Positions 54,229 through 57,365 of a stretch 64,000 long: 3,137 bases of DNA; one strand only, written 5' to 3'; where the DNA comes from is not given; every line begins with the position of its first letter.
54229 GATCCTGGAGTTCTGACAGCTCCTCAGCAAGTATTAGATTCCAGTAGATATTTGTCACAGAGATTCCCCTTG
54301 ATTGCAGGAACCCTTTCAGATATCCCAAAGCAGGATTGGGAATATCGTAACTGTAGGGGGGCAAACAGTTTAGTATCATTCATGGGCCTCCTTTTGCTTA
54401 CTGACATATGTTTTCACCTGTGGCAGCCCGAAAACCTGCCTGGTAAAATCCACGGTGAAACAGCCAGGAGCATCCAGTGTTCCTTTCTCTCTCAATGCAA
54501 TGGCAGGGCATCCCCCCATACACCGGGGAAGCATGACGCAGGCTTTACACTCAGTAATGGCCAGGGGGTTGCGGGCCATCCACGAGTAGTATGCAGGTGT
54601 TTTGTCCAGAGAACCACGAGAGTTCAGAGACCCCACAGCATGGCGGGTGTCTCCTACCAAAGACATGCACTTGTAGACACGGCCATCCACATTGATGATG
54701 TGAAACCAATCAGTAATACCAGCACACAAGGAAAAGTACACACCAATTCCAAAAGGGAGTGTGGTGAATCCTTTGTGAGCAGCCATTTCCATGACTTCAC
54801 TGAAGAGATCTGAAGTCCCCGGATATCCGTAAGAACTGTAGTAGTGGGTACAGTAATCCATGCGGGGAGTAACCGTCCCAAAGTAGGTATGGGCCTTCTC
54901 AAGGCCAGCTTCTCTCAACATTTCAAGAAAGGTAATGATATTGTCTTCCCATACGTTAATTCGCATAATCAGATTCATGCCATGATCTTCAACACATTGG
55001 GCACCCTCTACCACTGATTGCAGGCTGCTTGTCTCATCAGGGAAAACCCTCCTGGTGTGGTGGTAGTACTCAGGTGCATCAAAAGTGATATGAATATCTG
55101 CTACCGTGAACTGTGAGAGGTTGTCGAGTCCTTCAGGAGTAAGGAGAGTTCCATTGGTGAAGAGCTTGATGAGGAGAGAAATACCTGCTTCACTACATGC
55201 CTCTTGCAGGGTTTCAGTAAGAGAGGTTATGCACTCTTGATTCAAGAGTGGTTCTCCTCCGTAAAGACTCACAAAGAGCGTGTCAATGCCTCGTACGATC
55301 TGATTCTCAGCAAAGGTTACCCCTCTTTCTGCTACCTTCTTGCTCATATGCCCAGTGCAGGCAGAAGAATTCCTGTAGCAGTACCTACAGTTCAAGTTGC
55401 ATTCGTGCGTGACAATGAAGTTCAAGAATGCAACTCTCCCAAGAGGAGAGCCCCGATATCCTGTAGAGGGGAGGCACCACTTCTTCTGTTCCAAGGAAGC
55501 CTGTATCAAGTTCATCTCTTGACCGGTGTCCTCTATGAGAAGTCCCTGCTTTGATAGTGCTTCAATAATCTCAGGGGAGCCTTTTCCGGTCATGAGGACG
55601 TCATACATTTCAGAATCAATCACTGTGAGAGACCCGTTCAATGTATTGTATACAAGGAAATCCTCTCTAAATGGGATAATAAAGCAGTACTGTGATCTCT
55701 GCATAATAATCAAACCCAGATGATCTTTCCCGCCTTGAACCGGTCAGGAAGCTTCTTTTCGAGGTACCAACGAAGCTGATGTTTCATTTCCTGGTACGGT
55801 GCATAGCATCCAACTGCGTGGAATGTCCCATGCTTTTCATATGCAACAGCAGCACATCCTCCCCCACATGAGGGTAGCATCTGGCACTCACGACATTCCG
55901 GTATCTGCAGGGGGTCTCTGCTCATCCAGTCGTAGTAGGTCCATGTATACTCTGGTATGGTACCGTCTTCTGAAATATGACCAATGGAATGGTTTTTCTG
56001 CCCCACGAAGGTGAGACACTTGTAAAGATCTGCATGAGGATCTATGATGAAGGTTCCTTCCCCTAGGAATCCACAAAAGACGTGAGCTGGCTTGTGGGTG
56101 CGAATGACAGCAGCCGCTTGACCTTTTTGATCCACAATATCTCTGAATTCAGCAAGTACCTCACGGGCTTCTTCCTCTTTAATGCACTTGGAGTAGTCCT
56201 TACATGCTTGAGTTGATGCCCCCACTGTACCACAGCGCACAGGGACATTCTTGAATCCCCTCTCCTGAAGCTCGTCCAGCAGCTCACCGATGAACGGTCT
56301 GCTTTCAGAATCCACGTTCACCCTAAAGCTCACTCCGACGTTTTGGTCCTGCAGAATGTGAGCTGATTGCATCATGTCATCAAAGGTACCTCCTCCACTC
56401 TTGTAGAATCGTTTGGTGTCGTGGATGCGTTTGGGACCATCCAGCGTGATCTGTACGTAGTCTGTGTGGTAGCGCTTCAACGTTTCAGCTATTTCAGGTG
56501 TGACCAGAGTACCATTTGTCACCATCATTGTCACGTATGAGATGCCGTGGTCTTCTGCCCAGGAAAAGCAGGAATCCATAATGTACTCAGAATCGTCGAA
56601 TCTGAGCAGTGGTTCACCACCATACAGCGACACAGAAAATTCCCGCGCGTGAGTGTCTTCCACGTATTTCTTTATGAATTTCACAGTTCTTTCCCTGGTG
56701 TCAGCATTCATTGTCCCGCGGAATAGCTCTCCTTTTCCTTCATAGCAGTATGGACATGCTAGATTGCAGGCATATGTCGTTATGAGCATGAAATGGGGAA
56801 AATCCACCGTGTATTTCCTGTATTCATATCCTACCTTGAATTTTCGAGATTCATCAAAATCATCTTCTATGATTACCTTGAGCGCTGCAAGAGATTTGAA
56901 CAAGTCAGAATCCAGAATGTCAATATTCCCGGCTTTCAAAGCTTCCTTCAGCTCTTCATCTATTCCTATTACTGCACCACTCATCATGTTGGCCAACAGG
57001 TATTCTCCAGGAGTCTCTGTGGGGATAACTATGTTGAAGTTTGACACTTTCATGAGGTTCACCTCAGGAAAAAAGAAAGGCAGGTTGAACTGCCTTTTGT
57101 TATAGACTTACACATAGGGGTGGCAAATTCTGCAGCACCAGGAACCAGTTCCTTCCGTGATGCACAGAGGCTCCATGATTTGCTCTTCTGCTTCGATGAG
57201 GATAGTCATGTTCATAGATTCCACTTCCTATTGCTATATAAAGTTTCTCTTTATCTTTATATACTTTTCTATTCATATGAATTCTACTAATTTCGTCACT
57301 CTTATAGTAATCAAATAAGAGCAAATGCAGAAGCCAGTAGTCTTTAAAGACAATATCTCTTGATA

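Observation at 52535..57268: Candidate undescribed archaeal RiPP-like (or peptide-derived cofactor) maturation cassette: small Cys-rich ORF + two SPASM radical SAM enzymes + B12-dependent radical SAM enzyme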

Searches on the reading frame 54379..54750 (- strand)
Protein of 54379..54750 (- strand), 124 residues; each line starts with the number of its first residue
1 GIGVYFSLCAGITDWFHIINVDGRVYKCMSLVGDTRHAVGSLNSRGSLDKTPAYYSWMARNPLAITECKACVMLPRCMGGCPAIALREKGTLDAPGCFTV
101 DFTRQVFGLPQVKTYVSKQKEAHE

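Call 86: search_protein_families(library=ncbifam, proteins=[window:54379-54750:-], max_evalue=0.001)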
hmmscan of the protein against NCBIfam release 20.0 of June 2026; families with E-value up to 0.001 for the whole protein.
window:54379-54750:- (124 aa): 13 families
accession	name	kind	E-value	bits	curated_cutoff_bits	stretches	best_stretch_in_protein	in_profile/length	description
NF038107.1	rSAM_NF038107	equivalog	8.2e-24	84.2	600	1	9-118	327-433/444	Cys-every-fifth radical SAM/SPASM peptide maturase CefB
TIGR04085.1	rSAM_more_4Fe4S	domain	3.9e-13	49.6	27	1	17-94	7-87/93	SPASM domain-containing protein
TIGR04463.1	rSAM_vs_C_rich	equivalog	1.9e-12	46.7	525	1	4-84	317-397/438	TIGR04463 family radical SAM/SPASM RiPP maturase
TIGR04334.1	rSAM_Clo7bot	equivalog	2.2e-11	43.1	600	1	17-87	338-411/440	radical SAM/SPASM domain Clo7bot peptide maturase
TIGR04280.1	geopep_mat_rSAM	hypoth_equivalog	3.6e-10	39.4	400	1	18-97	334-408/428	geopeptide radical SAM maturase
NF047865.1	rSAM_PapB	equivalog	3.6e-09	36.3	340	1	11-94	248-329/330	PapB family radical SAM/SPASM ranthipeptide maturase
TIGR04136.1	rSAM_FibroRumin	equivalog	7.7e-09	34.9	400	1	4-89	340-426/458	FibroRumin system radical SAM peptide maturase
TIGR04163.1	rSAM_cobopep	equivalog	2.7e-07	29.7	375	1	7-105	312-411/428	peptide-modifying radical SAM enzyme CbpB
TIGR04083.1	rSAM_pep_methan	hypoth_equivalog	1.5e-06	27.4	300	1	17-90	243-320/376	TIGR04083 family peptide-modifying radical SAM enzyme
TIGR04064.1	rSAM_nif11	equivalog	1.5e-06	27.2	518.7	1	11-101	335-420/459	nif11-like peptide radical SAM maturase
TIGR03974.1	rSAM_six_Cys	equivalog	2.7e-05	23.2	425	1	17-94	354-429/451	thioether cross-link-forming SCIFF peptide maturase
NF041298.1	rSAM_mat_DynA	equivalog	3.1e-05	23.1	450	1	19-93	259-333/356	dynobactin maturation radical SAM/SPASM protein DynA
TIGR03942.1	sulfatase_rSAM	equivalog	0.00025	20.2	349.45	1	18-87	259-330/363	anaerobic sulfatase maturase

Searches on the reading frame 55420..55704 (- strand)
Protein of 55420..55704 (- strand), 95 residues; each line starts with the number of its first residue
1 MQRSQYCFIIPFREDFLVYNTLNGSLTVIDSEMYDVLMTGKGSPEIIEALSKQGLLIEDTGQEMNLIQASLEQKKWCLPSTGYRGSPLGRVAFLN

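Call 68: search_protein_families(library=pfam, proteins=[window:55420-55704:-], max_evalue=10)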
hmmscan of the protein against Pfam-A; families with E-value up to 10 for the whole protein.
window:55420-55704:- (95 aa): 0 families

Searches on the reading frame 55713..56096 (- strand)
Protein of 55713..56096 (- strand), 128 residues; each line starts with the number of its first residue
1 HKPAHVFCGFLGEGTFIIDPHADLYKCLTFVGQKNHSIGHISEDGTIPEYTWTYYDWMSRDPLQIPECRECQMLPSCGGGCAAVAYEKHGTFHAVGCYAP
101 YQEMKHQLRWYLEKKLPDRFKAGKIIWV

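Call 86: search_protein_families(library=ncbifam, proteins=[window:55713-56096:-], max_evalue=0.001)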
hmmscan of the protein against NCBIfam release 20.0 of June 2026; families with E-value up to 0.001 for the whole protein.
window:55713-56096:- (128 aa): 18 families
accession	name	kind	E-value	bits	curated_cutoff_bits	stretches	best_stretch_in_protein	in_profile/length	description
NF038107.1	rSAM_NF038107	equivalog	7.7e-34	117.2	600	1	6-119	325-438/444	Cys-every-fifth radical SAM/SPASM peptide maturase CefB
TIGR04085.1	rSAM_more_4Fe4S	domain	2.1e-15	56.9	27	1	11-93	4-86/93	SPASM domain-containing protein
TIGR04463.1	rSAM_vs_C_rich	equivalog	4.2e-13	48.8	525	1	7-83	321-396/438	TIGR04463 family radical SAM/SPASM RiPP maturase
TIGR04334.1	rSAM_Clo7bot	equivalog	1.7e-11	43.5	600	1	7-82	329-406/440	radical SAM/SPASM domain Clo7bot peptide maturase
NF047865.1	rSAM_PapB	equivalog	2.1e-10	40.3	340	1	5-92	244-327/330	PapB family radical SAM/SPASM ranthipeptide maturase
TIGR04280.1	geopep_mat_rSAM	hypoth_equivalog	3.4e-10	39.5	400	1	6-102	323-413/428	geopeptide radical SAM maturase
TIGR03974.1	rSAM_six_Cys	equivalog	1.7e-09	37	425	1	12-94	350-429/451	thioether cross-link-forming SCIFF peptide maturase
TIGR04064.1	rSAM_nif11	equivalog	1.1e-08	34.2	518.7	1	6-90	332-409/459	nif11-like peptide radical SAM maturase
NF041298.1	rSAM_mat_DynA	equivalog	1.7e-08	33.9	450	1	15-100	256-340/356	dynobactin maturation radical SAM/SPASM protein DynA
TIGR04136.1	rSAM_FibroRumin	equivalog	2e-08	33.5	400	1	8-93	345-432/458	FibroRumin system radical SAM peptide maturase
TIGR04163.1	rSAM_cobopep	equivalog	1.1e-07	30.9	375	1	12-103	317-409/428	peptide-modifying radical SAM enzyme CbpB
NF040492.1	not_ScfB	exception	4.9e-07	29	855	1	15-91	352-425/450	ScfB-related radical SAM/SPASM orphan maturase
NF052473.1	rSAM_FlmE_OhkG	exception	4.4e-06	25.7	500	1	15-89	364-436/481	FlmE/OhkG family radical SAM/SPASM peptide maturase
TIGR03962.1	mycofact_rSAM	equivalog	6.8e-06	25.5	265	1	12-86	244-318/339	mycofactocin radical SAM maturase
TIGR03906.1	quino_hemo_SAM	equivalog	1.1e-05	24.3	453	1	8-94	345-428/467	quinohemoprotein amine dehydrogenase maturation protein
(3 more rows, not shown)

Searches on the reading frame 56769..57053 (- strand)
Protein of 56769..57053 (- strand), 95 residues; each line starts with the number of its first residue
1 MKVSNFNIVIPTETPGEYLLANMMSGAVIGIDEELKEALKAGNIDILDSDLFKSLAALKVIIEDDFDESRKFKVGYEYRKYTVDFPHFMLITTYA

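Call 68: search_protein_families(library=pfam, proteins=[window:56769-57053:-], max_evalue=10)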
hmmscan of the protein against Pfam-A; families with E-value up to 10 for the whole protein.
window:56769-57053:- (95 aa): 0 families

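Call 75: predict_structure(alignment_id=A5)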
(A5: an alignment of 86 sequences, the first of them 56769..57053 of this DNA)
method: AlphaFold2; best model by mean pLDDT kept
length: 95 residues; sequences in the alignment: 86
mean_pLDDT: 88.0   pTM: 0.66
mean pLDDT of the five models: 88.0, 82.1, 79.6, 78.3, 77.9
residues with pLDDT >= 90: 42; 70-90: 52; 50-70: 1; < 50: 0
segments of 3 or more residues with pLDDT < 50: none
pLDDT, mean of each block of 10 residues (from residue 1): 91 92 91 90 85 91 90 88 78 79
secondary structure, 60 per line:
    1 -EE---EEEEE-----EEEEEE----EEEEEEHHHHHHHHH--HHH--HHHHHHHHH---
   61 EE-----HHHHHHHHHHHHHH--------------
elements in order: E7-11 E17-22 E27-32 H33-41 H49-57 H68-81

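Call 77: fold_search(model_id=the predicted structure, library=pdb)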
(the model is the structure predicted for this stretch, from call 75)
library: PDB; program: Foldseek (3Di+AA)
matches with E <= 10: 1020; with E <= 0.001: 0
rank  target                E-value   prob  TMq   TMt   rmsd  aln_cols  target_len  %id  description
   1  5v1v_A                1.7e-02  0.94  0.35  0.37  12.3        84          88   14  TbiB1 in Complex with the TbiA(alpha) Leader Peptide (released 2018-09-05)
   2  5v1u_A                3.8e-02  0.87  0.35  0.39  12.2        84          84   14  TbiB1 in Complex with the TbiA(beta) Leader Peptide (released 2018-09-05)
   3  5v1u_B                9.8e-02  0.69  0.33  0.35  12.5        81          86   14  TbiB1 in Complex with the TbiA(beta) Leader Peptide (released 2018-09-05)
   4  5v1u_C                2.5e-01  0.33  0.31  0.34  12.7        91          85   14  TbiB1 in Complex with the TbiA(beta) Leader Peptide (released 2018-09-05)
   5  5v1u_D                3.1e-01  0.90  0.48  0.54   4.4        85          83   18  TbiB1 in Complex with the TbiA(beta) Leader Peptide (released 2018-09-05)
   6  5why_B                4.5e-01  0.28  0.28  0.08  12.7        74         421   14  Structural Insights into Thioether Bond Formation in the Biosynthesis of Sactipeptides (released 2017-07-26)
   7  9mtq_2w               6.2e-01  0.14  0.26  0.12   8.1        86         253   14  Crystal structure of the wild-type Thermus thermophilus 70S ribosome in complex with mRNA, A-site GGD-mutant Release  (released 2025-06-18)
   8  6gwt_v                6.6e-01  0.14  0.23  0.11   9.3        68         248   16  Cryo-EM structure of an E. coli 70S ribosome in complex with RF3-GDPCP, RF1(GAQ) and Pint-tRNA (State I) (released 2018-08-15)
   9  5why_A                7.5e-01  0.21  0.28  0.08  12.7        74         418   14  Structural Insights into Thioether Bond Formation in the Biosynthesis of Sactipeptides (released 2017-07-26)
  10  5vhs_A                8.0e-01  0.47  0.27  0.09   2.2        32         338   12  Conformational Landscape of the p28-Bound Human Proteasome Regulatory Particle (released 2017-08-23)
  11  5ff5_A                1.0e+00  0.21  0.40  0.16   6.4        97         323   10  Crystal Structure of SeMet PaaA (released 2016-04-27)
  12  7pvy                  1.2e+00  0.35  0.24  0.37   2.1        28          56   11  Crystal structure of the c-Src SH3 domain E93V-S94A-R95S-T96G mutant (released 2022-09-14)
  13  6gri_2                1.2e+00  0.16  0.32  0.13   9.8        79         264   19  E. coli Microcin synthetase McbBCD complex (released 2019-01-30)
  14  6kcp_A                1.2e+00  0.13  0.24  0.28  10.1        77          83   10  Shuguo PWWP in complex with ssDNA (released 2020-07-01)
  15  5wgg_A                1.2e+00  0.13  0.29  0.08  12.4        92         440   16  Structural Insights into Thioether Bond Formation in the Biosynthesis of Sactipeptides (released 2017-07-26)
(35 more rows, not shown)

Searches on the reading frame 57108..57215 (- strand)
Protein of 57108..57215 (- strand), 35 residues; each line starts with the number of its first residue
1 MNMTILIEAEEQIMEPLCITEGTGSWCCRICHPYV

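Call 3: search_protein_families(library=ncbifam, proteins=[window:57108-57215:-], max_evalue=0.01)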
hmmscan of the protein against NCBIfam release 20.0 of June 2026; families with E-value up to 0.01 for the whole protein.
window:57108-57215:- (35 aa): 0 families

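Call 4: search_protein_families(library=pfam, proteins=[window:57108-57215:-], max_evalue=0.01)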
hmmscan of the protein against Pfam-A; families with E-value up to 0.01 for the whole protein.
window:57108-57215:- (35 aa): 0 families

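Call 43: search_protein_families(library=ncbifam, alignment_id=A2, max_evalue=10)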
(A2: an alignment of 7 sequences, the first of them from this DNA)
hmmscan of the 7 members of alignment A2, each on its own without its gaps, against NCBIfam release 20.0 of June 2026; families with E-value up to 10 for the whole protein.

A. member 1, seq(35 aa): 0 families

B. families by the number of members that match (of 7 scanned): 1 family
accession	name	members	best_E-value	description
TIGR02899.1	spore_safA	1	0.16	SafA/ExsA family spore coat assembly protein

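Call 58: search_protein_representatives(alignment_id=A4)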
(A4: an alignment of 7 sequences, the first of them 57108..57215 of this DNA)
Query: 7 sequences, 32 profile positions. Proteins with E-value up to 0.001 (for the whole library): 7; up to 1e-10: 2; up to 1e-30: 0. The best 7 are listed.
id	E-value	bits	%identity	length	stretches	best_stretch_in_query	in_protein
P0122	8.0e-18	80.3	-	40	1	1-32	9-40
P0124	5.3e-16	74.5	-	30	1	1-31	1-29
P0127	4.0e-09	52.5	-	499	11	9-26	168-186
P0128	5.8e-09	52.0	-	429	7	13-23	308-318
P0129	5.9e-09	51.9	-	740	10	11-20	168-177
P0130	2.4e-07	46.8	-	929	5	8-25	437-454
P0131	2.3e-05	40.5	-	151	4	9-26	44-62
